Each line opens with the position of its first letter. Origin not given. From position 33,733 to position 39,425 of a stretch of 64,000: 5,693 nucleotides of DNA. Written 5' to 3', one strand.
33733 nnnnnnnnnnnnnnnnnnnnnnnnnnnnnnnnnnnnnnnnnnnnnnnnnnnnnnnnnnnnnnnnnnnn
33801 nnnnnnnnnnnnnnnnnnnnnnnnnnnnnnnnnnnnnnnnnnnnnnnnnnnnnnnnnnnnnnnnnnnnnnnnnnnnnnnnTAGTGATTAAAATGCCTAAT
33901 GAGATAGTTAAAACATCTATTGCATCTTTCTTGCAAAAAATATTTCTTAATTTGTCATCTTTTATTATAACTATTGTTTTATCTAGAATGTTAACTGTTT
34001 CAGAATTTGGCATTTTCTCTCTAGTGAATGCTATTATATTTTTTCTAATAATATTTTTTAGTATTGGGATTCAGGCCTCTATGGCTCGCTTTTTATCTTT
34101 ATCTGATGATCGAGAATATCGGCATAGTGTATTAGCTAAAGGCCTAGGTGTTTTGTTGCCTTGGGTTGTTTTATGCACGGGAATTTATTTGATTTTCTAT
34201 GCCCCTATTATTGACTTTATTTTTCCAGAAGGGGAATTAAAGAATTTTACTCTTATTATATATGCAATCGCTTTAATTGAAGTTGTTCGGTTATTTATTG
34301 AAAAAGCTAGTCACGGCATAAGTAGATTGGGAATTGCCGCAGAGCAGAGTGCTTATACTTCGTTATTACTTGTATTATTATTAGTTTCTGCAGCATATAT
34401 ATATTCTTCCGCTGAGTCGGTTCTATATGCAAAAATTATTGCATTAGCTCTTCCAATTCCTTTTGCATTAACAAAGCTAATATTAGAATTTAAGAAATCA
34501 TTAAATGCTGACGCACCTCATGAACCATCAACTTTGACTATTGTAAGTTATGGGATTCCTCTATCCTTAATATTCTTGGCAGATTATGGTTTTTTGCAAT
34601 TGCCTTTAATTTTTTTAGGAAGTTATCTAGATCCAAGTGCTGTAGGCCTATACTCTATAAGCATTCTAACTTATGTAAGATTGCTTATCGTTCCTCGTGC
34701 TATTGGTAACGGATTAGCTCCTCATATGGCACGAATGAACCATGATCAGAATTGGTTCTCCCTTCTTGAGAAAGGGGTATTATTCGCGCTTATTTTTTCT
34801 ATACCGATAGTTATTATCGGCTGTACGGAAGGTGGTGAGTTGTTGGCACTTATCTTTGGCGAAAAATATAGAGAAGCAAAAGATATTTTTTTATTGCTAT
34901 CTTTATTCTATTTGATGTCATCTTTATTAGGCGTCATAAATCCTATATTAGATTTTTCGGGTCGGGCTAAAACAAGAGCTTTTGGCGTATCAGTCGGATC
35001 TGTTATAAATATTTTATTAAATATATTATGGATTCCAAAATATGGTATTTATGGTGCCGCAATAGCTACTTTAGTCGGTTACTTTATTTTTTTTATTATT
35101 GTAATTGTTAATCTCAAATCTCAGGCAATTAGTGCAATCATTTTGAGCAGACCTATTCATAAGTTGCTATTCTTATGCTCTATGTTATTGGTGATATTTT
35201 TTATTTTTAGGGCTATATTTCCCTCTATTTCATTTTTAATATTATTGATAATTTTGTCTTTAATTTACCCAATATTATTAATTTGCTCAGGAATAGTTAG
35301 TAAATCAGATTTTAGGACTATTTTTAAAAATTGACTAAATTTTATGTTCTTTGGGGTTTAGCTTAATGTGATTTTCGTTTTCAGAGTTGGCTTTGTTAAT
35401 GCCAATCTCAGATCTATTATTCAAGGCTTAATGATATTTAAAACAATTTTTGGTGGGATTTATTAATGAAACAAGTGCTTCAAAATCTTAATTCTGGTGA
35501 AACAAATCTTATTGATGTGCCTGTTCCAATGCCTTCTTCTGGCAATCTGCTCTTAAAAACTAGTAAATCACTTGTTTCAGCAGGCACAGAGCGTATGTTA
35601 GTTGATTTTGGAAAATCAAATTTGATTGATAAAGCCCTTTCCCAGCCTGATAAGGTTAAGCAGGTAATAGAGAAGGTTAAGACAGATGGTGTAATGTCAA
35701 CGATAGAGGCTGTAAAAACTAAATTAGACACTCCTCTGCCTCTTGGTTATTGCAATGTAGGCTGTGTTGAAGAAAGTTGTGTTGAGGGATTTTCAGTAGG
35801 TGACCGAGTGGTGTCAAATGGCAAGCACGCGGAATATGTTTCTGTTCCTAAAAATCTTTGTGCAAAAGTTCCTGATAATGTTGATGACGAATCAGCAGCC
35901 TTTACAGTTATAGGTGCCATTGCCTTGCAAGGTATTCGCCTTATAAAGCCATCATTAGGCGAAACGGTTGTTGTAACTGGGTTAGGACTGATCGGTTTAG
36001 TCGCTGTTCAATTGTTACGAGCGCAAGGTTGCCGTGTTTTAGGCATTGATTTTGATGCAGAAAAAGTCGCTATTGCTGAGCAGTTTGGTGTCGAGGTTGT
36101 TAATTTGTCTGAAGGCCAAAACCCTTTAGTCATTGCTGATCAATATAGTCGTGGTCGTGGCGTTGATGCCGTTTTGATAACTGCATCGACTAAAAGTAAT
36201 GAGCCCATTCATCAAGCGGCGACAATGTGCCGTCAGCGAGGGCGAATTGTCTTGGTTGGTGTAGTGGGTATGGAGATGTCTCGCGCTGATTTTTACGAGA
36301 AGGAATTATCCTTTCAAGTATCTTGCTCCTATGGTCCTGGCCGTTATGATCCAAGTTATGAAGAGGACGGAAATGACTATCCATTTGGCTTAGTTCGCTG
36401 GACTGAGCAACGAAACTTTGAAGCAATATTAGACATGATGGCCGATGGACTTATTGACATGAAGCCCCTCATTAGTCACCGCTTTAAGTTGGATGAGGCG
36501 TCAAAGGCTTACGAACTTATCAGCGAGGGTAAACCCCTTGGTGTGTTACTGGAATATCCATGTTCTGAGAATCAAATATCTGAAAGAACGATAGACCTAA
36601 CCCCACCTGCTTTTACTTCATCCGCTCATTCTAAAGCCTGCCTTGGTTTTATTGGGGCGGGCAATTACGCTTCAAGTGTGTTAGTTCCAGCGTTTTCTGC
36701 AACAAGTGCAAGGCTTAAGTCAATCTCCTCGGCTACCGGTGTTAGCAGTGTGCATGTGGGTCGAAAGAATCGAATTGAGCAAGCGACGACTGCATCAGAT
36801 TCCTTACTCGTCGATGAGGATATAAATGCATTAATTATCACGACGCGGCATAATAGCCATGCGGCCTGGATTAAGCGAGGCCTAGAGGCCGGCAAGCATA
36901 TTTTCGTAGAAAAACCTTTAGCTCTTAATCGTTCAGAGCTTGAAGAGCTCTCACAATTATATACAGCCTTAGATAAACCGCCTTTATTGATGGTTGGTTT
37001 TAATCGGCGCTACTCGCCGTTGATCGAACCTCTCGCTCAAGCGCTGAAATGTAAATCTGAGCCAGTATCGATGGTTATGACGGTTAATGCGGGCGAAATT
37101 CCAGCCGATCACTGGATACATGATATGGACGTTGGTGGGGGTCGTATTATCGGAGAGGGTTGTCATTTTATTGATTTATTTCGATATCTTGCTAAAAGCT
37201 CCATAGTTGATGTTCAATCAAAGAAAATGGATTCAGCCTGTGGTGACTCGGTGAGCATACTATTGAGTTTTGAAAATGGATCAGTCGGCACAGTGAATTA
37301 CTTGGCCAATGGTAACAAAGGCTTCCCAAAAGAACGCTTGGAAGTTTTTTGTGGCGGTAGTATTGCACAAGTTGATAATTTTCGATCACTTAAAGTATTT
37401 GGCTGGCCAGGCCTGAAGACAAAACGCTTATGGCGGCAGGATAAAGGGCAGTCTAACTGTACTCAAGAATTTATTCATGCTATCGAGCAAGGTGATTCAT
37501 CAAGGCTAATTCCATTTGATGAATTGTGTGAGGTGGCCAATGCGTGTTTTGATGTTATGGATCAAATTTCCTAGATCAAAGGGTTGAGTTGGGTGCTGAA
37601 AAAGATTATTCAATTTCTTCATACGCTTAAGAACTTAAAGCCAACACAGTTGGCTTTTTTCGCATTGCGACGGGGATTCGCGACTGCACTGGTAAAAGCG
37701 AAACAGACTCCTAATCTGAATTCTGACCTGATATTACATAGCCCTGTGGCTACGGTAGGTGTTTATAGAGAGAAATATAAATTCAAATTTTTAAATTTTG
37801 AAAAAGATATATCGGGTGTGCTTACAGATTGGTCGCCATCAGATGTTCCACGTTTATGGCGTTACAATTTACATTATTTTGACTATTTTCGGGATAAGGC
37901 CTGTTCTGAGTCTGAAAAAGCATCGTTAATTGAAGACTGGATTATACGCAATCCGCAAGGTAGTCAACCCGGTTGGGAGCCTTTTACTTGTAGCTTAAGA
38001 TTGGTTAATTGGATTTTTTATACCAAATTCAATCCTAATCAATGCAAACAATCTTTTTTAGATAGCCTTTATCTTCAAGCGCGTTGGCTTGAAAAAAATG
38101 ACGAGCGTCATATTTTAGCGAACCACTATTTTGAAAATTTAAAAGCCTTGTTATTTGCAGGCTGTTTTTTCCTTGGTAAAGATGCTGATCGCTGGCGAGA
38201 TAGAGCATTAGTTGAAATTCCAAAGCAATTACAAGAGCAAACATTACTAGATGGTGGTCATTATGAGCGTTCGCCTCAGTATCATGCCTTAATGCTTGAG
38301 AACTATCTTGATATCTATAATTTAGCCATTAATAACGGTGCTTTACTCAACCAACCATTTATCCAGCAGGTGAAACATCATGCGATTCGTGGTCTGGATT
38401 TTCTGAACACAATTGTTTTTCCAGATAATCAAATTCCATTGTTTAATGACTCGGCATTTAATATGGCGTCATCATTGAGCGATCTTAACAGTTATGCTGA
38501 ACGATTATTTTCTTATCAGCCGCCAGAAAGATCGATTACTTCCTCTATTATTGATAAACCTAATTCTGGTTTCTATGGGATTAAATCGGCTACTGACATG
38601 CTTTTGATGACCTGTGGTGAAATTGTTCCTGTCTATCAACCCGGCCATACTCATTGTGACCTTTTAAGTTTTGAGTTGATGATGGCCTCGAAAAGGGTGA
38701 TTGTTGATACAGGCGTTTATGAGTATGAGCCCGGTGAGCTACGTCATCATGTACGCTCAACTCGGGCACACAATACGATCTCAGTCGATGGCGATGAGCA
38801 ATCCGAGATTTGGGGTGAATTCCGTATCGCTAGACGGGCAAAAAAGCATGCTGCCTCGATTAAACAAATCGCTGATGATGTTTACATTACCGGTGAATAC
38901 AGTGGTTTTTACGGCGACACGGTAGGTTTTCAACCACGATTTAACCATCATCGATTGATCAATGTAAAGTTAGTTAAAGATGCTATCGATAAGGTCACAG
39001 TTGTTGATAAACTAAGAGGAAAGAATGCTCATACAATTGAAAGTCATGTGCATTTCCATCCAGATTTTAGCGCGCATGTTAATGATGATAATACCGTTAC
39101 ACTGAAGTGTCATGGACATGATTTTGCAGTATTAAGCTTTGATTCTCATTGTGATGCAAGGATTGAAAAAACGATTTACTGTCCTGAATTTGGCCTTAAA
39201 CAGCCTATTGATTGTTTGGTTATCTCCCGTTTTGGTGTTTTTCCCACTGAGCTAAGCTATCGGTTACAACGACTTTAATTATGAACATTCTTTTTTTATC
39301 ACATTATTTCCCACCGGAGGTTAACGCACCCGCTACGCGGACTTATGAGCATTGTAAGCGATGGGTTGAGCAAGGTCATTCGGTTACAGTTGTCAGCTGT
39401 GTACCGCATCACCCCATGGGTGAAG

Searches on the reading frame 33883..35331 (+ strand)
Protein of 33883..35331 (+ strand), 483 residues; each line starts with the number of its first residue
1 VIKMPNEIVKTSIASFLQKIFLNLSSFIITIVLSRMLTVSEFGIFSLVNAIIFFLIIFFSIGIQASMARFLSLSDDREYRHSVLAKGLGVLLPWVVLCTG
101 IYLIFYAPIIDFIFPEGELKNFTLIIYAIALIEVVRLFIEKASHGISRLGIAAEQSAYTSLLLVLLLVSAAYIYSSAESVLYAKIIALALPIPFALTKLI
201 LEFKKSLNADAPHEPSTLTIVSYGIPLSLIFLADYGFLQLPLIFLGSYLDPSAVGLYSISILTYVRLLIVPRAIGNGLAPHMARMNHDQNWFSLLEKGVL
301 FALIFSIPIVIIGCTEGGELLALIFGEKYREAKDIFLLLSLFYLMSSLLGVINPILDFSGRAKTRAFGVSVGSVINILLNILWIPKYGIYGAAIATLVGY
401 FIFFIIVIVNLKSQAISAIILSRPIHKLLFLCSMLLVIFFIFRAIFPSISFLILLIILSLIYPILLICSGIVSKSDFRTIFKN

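Call 7: search_protein_families(library=pfam, proteins=[window:33883-35331:+], max_evalue=0.001)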
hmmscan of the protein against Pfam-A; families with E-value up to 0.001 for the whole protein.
window:33883-35331:+ (483 aa): 2 families
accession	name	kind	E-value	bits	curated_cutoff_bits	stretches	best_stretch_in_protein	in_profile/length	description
PF01943.22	Polysacc_synt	-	5.3e-15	56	28.2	1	9-259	2-246/274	Polysaccharide biosynthesis protein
PF13440.11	Polysacc_synt_3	-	9.4e-13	48.5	23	1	32-332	1-291/293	Polysaccharide biosynthesis protein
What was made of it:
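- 33883..35334 (+): Wzx-type flippase, marking the end of the low-GC variable block. Polysacc_synt and Polysacc_synt_3 (call 7).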

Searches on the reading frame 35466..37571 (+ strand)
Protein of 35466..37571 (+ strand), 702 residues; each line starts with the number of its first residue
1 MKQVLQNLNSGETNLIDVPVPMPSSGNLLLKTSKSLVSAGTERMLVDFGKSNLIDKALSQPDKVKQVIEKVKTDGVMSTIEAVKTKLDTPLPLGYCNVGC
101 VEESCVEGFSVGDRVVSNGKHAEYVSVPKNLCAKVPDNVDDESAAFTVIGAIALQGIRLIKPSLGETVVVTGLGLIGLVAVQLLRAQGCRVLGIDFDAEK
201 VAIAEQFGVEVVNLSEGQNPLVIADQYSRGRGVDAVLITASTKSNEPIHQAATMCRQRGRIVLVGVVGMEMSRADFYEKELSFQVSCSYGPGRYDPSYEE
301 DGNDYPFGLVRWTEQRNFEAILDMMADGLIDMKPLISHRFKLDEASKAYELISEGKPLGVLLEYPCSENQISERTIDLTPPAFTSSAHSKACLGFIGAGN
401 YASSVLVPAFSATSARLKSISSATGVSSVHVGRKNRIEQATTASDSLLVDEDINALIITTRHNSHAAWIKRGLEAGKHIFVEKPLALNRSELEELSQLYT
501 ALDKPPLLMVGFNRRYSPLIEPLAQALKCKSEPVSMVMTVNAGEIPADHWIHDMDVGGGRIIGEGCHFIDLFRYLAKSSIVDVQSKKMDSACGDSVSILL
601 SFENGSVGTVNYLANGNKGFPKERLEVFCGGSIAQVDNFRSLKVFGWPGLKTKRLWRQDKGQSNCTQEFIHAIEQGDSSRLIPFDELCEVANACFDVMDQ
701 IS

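Call 7: search_protein_families(library=pfam, proteins=[window:35466-37571:+], max_evalue=0.001)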
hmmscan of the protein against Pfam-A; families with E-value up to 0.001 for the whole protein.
window:35466-37571:+ (702 aa): 7 families
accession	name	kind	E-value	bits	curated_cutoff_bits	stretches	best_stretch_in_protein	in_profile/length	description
PF00107.32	ADH_zinc_N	-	1.5e-16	61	31.8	1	176-294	2-120/129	Zinc-binding dehydrogenase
PF01408.29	GFO_IDH_MocA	-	2.4e-16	60.9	24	1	394-503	4-113/120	Oxidoreductase family, NAD-binding Rossmann fold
PF22725.1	GFO_IDH_MocA_C3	-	1e-07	32.4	27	1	546-629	31-118/124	GFO/IDH/MocA C-terminal domain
PF13602.12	ADH_zinc_N_2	-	6.2e-07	30.8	27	1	228-359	19-130/134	Zinc-binding dehydrogenase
PF08240.17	ADH_N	-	0.00041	21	23.5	0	85-137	28-104/104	Alcohol dehydrogenase GroES-like domain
PF03721.20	UDPG_MGDP_dh_N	-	0.00063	19.8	27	0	167-205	2-40/187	UDP-glucose/GDP-mannose dehydrogenase family, NAD binding domain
PF02254.24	TrkA_N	-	0.00096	19.9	23.8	0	168-214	1-47/116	TrkA-N domain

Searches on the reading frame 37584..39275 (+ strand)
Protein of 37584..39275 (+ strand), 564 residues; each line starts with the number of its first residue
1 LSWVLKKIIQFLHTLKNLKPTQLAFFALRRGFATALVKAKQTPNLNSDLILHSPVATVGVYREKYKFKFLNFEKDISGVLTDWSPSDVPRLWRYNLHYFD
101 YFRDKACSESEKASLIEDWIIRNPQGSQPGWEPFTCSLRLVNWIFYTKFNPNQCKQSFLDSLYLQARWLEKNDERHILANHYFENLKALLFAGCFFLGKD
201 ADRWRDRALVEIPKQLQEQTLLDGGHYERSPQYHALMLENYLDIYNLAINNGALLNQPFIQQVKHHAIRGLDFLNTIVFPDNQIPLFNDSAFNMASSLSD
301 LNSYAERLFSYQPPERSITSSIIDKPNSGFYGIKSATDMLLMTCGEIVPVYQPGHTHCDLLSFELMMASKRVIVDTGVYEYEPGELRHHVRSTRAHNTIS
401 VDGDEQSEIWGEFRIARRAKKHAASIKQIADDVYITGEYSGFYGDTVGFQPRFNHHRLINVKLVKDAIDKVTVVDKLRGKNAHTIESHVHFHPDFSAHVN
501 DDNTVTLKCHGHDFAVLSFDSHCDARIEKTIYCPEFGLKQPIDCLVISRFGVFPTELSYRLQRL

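Call 7: search_protein_families(library=pfam, proteins=[window:37584-39275:+], max_evalue=0.001)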
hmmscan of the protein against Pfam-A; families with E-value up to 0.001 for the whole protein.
window:37584-39275:+ (564 aa): 2 families
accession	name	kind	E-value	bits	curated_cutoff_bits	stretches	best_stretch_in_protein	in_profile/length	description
PF07940.18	Hepar_II_III_C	-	7.2e-44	150.5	24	1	325-548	9-224/237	Heparinase II/III-like, C-terminal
PF16889.11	Hepar_II_III_N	-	4.5e-22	79.3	22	1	90-305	95-329/340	Heparinase II/III N-terminus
